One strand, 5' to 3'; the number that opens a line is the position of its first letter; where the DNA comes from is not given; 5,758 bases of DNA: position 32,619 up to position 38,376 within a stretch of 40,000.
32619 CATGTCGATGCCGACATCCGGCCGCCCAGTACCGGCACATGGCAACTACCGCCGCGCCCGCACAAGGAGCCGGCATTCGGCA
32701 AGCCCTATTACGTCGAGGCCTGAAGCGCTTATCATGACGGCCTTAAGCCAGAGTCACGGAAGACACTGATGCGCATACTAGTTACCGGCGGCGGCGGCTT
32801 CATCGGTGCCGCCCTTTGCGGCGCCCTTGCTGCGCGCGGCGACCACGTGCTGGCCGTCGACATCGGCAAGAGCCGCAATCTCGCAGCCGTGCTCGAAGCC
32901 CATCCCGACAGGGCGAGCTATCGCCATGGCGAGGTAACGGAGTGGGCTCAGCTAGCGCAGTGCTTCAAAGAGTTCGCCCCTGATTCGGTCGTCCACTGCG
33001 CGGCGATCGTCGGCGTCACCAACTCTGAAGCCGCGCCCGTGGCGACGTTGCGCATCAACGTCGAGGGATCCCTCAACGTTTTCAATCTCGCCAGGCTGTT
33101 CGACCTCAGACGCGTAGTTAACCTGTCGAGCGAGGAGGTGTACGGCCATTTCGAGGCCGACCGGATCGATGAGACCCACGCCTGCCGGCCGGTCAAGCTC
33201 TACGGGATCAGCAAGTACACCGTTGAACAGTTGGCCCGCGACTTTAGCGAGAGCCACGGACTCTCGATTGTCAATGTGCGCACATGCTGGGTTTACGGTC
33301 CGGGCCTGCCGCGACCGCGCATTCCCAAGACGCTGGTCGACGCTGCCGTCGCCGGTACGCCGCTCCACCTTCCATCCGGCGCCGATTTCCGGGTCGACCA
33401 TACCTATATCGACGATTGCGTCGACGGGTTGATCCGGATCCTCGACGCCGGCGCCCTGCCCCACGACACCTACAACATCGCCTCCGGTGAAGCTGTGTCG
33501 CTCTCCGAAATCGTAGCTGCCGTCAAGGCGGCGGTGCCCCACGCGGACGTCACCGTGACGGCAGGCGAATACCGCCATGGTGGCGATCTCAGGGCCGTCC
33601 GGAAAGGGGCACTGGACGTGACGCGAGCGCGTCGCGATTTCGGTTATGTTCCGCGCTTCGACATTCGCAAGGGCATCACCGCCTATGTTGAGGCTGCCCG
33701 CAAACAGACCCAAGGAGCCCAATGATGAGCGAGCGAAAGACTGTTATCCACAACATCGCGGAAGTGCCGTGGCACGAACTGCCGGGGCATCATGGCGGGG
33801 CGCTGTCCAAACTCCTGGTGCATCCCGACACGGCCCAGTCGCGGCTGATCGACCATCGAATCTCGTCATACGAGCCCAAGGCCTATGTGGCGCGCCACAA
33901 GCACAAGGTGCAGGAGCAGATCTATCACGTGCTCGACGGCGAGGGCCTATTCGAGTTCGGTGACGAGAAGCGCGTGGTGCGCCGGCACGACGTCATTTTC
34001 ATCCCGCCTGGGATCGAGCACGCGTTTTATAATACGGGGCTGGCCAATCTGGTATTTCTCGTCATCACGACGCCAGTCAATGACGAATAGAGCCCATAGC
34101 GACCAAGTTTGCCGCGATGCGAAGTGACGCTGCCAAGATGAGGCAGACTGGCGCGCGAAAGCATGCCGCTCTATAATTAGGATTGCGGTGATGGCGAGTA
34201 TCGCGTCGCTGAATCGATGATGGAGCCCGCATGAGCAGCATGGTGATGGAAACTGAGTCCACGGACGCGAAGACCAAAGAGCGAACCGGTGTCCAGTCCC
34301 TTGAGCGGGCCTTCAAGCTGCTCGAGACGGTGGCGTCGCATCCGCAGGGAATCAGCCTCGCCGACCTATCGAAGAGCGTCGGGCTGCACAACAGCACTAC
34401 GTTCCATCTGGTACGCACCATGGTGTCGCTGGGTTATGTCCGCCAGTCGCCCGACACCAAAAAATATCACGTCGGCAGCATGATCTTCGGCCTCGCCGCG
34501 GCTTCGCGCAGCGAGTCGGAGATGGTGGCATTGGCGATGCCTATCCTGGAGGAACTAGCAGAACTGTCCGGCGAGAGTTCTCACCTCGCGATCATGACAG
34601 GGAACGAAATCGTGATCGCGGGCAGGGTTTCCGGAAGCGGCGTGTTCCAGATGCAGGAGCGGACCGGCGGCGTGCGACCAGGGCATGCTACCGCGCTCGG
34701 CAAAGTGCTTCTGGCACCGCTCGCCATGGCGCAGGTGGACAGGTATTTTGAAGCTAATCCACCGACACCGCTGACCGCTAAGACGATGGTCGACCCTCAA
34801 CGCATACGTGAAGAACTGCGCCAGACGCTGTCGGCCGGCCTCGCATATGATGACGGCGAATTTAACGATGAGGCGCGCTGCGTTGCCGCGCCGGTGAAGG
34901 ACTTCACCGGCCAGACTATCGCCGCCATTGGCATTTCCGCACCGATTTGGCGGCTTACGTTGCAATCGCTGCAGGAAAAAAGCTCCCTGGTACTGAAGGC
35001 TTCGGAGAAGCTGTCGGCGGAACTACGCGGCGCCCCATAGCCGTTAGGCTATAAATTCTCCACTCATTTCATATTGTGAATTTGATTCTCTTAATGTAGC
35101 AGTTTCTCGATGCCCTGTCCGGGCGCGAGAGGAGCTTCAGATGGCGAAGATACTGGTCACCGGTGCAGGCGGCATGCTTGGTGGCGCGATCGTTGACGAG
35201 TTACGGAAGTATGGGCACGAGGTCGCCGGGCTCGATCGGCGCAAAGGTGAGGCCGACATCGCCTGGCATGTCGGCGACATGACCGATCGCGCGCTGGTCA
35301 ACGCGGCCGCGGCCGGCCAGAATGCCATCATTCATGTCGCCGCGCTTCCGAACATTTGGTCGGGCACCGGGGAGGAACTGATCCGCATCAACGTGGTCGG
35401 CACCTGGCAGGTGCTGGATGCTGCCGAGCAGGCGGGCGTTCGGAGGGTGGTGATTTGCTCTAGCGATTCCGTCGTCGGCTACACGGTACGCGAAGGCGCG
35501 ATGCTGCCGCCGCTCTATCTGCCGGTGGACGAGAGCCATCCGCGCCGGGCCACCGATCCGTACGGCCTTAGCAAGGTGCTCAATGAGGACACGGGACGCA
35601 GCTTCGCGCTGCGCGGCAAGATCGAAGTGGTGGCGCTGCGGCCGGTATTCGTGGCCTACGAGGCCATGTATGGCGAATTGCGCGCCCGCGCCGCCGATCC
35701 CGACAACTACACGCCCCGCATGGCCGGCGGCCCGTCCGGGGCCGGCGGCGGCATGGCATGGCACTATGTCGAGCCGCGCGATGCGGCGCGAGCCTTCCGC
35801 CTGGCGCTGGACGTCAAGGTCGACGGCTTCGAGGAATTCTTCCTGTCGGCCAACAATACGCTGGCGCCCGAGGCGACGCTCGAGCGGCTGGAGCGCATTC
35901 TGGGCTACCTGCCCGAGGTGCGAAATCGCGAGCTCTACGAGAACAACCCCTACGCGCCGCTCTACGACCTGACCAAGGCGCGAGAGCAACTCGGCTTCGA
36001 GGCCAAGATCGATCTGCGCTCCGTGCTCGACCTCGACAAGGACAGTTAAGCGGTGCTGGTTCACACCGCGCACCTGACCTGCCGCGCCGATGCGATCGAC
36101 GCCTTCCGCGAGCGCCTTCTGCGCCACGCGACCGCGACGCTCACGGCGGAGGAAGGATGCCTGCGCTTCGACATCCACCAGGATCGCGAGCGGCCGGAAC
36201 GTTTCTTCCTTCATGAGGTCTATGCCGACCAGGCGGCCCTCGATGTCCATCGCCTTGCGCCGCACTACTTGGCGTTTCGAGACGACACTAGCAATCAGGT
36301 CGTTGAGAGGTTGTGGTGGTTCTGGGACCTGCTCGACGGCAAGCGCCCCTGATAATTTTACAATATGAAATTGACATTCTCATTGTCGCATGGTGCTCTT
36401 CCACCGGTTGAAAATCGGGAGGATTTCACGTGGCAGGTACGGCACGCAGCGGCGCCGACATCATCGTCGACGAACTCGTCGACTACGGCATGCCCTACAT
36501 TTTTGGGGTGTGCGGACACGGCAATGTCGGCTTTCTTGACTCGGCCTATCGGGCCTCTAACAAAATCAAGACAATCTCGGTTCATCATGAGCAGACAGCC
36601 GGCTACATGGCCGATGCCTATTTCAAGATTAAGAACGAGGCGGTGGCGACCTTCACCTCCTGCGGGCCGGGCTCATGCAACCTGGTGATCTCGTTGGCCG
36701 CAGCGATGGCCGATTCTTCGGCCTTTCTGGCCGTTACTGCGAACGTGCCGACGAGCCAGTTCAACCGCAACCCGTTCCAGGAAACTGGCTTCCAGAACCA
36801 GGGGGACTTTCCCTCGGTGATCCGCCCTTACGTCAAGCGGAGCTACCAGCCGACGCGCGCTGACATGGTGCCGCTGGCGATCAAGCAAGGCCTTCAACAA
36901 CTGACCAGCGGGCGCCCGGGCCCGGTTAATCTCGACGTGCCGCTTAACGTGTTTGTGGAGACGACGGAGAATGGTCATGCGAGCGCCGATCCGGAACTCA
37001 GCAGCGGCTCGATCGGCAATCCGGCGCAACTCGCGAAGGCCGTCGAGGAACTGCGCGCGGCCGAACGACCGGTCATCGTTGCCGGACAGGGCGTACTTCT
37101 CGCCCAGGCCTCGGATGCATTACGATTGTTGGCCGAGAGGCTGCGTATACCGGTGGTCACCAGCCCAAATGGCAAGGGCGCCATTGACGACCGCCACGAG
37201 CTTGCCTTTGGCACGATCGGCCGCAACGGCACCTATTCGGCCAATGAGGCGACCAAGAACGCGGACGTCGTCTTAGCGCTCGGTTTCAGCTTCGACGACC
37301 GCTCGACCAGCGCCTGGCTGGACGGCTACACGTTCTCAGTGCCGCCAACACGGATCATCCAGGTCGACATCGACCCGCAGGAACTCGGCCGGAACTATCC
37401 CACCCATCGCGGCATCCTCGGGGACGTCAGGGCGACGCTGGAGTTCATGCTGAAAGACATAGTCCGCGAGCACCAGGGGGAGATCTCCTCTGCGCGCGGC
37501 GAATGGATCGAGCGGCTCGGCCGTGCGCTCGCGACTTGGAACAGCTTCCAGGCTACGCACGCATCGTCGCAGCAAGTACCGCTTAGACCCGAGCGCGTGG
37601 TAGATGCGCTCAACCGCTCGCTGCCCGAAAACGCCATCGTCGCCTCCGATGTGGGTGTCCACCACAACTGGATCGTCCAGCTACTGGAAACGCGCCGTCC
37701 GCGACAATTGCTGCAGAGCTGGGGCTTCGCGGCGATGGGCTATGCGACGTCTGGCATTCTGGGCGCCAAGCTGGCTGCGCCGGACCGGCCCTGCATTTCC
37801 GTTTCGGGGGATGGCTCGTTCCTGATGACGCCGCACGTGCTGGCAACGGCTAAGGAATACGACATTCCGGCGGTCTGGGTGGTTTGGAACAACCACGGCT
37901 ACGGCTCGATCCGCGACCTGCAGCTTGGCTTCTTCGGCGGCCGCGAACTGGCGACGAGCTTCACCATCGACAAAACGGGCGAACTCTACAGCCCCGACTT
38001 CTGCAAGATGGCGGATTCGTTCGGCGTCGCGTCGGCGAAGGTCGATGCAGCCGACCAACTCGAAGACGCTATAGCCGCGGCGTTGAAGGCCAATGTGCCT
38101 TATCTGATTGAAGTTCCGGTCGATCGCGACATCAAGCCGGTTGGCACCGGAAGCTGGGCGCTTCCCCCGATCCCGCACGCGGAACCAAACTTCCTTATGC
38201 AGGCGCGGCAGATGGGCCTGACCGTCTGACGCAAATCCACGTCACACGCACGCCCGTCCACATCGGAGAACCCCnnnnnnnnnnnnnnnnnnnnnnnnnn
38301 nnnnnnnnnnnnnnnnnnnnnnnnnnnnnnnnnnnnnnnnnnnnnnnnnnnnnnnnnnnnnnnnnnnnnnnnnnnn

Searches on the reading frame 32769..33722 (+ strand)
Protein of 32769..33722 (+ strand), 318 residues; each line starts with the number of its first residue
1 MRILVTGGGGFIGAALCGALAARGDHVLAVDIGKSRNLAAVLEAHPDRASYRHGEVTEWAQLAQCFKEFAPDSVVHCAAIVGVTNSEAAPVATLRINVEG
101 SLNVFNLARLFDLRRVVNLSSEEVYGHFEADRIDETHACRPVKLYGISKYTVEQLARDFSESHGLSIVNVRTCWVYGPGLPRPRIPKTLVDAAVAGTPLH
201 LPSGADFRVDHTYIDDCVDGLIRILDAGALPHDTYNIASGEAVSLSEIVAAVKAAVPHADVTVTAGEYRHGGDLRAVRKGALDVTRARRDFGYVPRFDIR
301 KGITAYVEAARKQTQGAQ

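Call 53: search_protein_families(library=pfam, proteins=[window:32769-33722:+], max_evalue=0.00001)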
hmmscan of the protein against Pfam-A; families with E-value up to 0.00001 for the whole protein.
window:32769-33722:+ (318 aa): 7 families
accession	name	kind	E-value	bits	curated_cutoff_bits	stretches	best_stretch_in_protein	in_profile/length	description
PF01370.27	Epimerase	-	6.3e-48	163.7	20.9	1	3-238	1-240/240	NAD dependent epimerase/dehydratase family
PF16363.11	GDP_Man_Dehyd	-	6.4e-39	134.8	27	1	4-304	1-330/332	GDP-mannose 4,6 dehydratase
PF04321.23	RmlD_sub_bind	-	3.1e-23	82.7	27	1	1-295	1-271/287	RmlD substrate binding domain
PF02719.21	Polysacc_synt_2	-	1.2e-14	54.6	20.2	1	3-171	1-167/293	Polysaccharide biosynthesis protein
PF01073.25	3Beta_HSD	-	9.2e-14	51.6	22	1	4-215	1-219/280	3-beta hydroxysteroid dehydrogenase/isomerase family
PF00106.31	adh_short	-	2.2e-07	31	26.6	1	3-104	3-115/195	short chain dehydrogenase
PF07993.18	NAD_binding_4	-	1e-06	28.6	20.1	0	72-177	90-209/258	Male sterility protein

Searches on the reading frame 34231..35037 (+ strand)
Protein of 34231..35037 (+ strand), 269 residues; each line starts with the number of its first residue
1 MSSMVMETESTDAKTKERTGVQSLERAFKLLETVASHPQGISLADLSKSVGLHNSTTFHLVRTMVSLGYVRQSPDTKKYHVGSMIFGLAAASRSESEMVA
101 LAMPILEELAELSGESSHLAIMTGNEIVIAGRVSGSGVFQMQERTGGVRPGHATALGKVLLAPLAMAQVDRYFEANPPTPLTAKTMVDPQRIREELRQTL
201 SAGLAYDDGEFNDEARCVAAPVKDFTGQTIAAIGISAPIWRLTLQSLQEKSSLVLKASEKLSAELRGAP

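Call 53: search_protein_families(library=pfam, proteins=[window:34231-35037:+], max_evalue=0.00001)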
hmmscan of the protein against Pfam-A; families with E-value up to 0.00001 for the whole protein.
window:34231-35037:+ (269 aa): 2 families
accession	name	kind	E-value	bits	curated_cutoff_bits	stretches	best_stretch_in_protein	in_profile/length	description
PF01614.24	IclR_C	-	1.3e-36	126.2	24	1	94-262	5-173/174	Bacterial transcriptional regulator IclR C-terminal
PF09339.16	HTH_IclR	-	8.1e-16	58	22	1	23-74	1-52/52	IclR helix-turn-helix domain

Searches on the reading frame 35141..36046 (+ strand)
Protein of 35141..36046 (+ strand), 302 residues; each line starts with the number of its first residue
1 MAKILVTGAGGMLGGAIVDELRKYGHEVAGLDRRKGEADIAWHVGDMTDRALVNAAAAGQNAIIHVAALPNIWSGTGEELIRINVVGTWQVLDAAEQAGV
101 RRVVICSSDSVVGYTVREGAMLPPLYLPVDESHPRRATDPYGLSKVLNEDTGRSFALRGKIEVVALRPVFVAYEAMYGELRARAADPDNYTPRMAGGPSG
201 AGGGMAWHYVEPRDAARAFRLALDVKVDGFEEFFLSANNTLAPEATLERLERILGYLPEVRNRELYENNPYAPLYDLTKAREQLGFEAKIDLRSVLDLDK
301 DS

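Call 53: search_protein_families(library=pfam, proteins=[window:35141-36046:+], max_evalue=0.00001)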
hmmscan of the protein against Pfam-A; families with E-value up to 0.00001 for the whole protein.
window:35141-36046:+ (302 aa): 7 families
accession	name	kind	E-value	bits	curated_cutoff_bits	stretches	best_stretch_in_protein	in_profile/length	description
PF01370.27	Epimerase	-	4.9e-27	95.3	20.9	1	4-170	1-171/240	NAD dependent epimerase/dehydratase family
PF01073.25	3Beta_HSD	-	1.1e-16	61.2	22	1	5-171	1-181/280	3-beta hydroxysteroid dehydrogenase/isomerase family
PF16363.11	GDP_Man_Dehyd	-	1.1e-14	55.1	27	1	5-165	1-177/332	GDP-mannose 4,6 dehydratase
PF07993.18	NAD_binding_4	-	1.2e-10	41.4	20.1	1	59-181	88-217/258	Male sterility protein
PF13460.12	NAD_binding_10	-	7.8e-10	39.3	27.2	1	8-110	1-100/184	NAD(P)H-binding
PF02719.21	Polysacc_synt_2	-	3.5e-09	36.7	20.2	1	35-113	51-133/293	Polysaccharide biosynthesis protein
PF04321.23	RmlD_sub_bind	-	9.3e-09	35.2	27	1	3-151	2-135/287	RmlD substrate binding domain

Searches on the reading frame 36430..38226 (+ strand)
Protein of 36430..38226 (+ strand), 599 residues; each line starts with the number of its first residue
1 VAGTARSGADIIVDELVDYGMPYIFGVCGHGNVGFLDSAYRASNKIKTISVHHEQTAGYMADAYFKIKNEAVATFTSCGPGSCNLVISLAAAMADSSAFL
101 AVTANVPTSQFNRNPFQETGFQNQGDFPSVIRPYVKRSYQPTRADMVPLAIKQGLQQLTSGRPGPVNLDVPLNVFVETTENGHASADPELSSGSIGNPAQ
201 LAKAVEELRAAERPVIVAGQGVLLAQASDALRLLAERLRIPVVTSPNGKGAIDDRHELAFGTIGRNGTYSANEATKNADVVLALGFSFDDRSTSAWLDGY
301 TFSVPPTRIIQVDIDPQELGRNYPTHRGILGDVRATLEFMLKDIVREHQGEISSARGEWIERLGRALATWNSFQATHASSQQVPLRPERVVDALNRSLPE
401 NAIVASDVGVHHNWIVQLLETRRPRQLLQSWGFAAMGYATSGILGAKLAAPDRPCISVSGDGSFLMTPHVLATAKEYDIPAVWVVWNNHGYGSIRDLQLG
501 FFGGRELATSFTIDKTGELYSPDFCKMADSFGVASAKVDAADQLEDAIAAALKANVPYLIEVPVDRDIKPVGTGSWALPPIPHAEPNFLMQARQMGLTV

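Call 53: search_protein_families(library=pfam, proteins=[window:36430-38226:+], max_evalue=0.00001)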
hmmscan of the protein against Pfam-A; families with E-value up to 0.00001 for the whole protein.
window:36430-38226:+ (599 aa): 3 families
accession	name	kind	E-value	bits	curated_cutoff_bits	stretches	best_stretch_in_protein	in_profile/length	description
PF00205.28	TPP_enzyme_M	-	1.3e-43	148.4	30.4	1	201-338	1-135/137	Thiamine pyrophosphate enzyme, central domain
PF02775.26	TPP_enzyme_C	-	8.3e-40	136.5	21.9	1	407-562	1-151/151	Thiamine pyrophosphate enzyme, C-terminal TPP binding domain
PF02776.23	TPP_enzyme_N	-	1.6e-26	92.8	26.8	1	7-119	2-114/119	Thiamine pyrophosphate enzyme, N-terminal TPP binding domain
